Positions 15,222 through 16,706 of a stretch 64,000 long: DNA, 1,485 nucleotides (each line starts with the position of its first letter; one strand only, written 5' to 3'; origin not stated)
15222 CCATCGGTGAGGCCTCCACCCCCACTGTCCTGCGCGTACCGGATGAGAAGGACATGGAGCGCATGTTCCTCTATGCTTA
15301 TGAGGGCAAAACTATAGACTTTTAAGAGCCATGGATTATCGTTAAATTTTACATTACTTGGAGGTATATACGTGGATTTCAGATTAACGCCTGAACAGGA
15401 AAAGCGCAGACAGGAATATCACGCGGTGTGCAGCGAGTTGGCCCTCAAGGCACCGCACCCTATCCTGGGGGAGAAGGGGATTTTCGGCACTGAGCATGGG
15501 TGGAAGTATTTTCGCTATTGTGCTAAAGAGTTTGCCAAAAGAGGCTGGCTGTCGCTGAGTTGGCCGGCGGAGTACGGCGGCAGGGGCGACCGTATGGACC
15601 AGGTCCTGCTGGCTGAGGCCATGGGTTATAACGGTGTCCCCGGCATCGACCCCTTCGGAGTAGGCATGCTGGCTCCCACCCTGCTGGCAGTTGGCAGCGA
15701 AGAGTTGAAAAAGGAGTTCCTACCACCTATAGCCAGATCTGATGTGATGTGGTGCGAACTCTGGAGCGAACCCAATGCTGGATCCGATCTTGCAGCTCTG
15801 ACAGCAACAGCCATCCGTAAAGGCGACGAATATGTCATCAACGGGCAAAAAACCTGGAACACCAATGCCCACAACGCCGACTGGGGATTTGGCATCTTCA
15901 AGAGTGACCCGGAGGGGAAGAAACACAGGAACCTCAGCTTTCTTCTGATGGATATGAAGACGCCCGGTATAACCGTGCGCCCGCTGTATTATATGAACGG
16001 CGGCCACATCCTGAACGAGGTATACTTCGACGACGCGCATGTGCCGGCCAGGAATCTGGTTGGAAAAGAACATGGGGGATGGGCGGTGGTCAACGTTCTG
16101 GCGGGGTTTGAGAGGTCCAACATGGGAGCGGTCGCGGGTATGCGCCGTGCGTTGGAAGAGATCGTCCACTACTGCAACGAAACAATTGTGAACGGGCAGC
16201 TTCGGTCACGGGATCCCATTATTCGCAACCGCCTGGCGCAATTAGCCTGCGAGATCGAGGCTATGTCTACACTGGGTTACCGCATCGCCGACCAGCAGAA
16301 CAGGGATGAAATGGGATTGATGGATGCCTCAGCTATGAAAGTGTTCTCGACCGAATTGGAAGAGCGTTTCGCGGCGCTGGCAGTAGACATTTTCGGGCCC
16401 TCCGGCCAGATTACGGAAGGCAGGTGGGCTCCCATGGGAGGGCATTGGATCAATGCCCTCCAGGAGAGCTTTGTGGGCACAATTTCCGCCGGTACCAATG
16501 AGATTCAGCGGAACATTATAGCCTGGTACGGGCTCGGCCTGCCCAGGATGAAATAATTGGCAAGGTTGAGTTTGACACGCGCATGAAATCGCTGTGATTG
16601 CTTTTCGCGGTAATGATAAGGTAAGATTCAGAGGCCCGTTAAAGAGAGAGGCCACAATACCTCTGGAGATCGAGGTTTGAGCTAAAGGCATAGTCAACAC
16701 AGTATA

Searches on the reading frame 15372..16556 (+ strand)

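Call 7: search_protein_families(library=pfam, proteins=[window:15372-16556:+], max_evalue=0.001)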
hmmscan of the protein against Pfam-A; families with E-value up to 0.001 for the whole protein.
window:15372-16556:+ (394 aa): 3 families
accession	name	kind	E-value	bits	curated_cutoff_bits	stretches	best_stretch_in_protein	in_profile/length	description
PF00441.29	Acyl-CoA_dh_1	-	7.7e-27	94.7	22.4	1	235-384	2-146/150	Acyl-CoA dehydrogenase, C-terminal domain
PF02770.24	Acyl-CoA_dh_M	-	2e-19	70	33.3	1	128-221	1-96/97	Acyl-CoA dehydrogenase, middle domain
PF02771.21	Acyl-CoA_dh_N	-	6.7e-13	49.5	22.9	1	46-122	32-111/113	Acyl-CoA dehydrogenase, N-terminal domain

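Call 42: search_protein_families(library=ncbifam, proteins=[window:15372-16556:+], max_evalue=0.00001)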
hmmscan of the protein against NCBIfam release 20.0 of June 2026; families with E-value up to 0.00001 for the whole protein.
window:15372-16556:+ (394 aa): 14 families
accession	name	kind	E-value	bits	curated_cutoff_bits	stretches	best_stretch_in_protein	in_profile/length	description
TIGR03204.1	pimC_large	equivalog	1.6e-65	221.5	623.85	1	54-390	49-395/395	pimeloyl-CoA dehydrogenase large subunit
NF008997.0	PRK12341.1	equivalog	1.8e-33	116.1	537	1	1-378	1-367/382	acyl-CoA dehydrogenase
NF045552.1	GlutCoADH_Des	equivalog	3.5e-32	112.1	470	1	101-350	96-349/387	glutaryl-CoA dehydrogenase Acd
NF053553.1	prodigi_MBC_PigA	equivalog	1.6e-31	109.8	500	1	1-385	1-377/381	prodigiosin MBC biosynthesis dehydrogenase PigA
NF042972.1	AcrlCoAredClosAcrC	equivalog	1.2e-30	106.5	640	1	43-384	34-373/378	acryloyl-CoA reductase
NF045652.1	ProlPCPDhRedW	equivalog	1.3e-30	106.5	650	1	45-384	31-370/376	L-prolyl-[peptidyl-carrier protein] dehydrogenase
NF043006.1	CyhCrbnylCoADH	equivalog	2.1e-27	96.1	650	1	104-384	97-372/380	cyclohexane-1-carbonyl-CoA dehydrogenase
NF058590.1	AcCoDHFadEBacil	equivalog_domain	6.2e-26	91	600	1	52-320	60-331/586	acyl-CoA dehydrogenase FadE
NF002885.1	PRK03354.1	equivalog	1.7e-25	89.9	540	1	45-351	37-344/378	crotonobetainyl-CoA dehydrogenase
NF042439.1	SulpropCoADesulf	equivalog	2.5e-20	72.5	600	1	48-385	27-368/379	3-sulfinopropanoyl-CoA desulfinase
TIGR03207.1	cyc_hxne_CoA_dh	equivalog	4e-19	68.6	575.35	1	58-304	45-296/372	cyclohexanecarboxyl-CoA dehydrogenase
NF052270.1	Staph_DH_FadE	equivalog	1.2e-18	67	600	1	98-349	111-362/400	acyl-CoA dehydrogenase FadE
NF037942.1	ac_ACP_DH_MbtN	equivalog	3.3e-09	36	700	1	73-383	55-361/376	mycobactin biosynthesis acyl-ACP dehydrogenase MbtN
TIGR03203.1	pimD_small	equivalog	8.2e-08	31.7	652.7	1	48-269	40-263/378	pimeloyl-CoA dehydrogenase small subunit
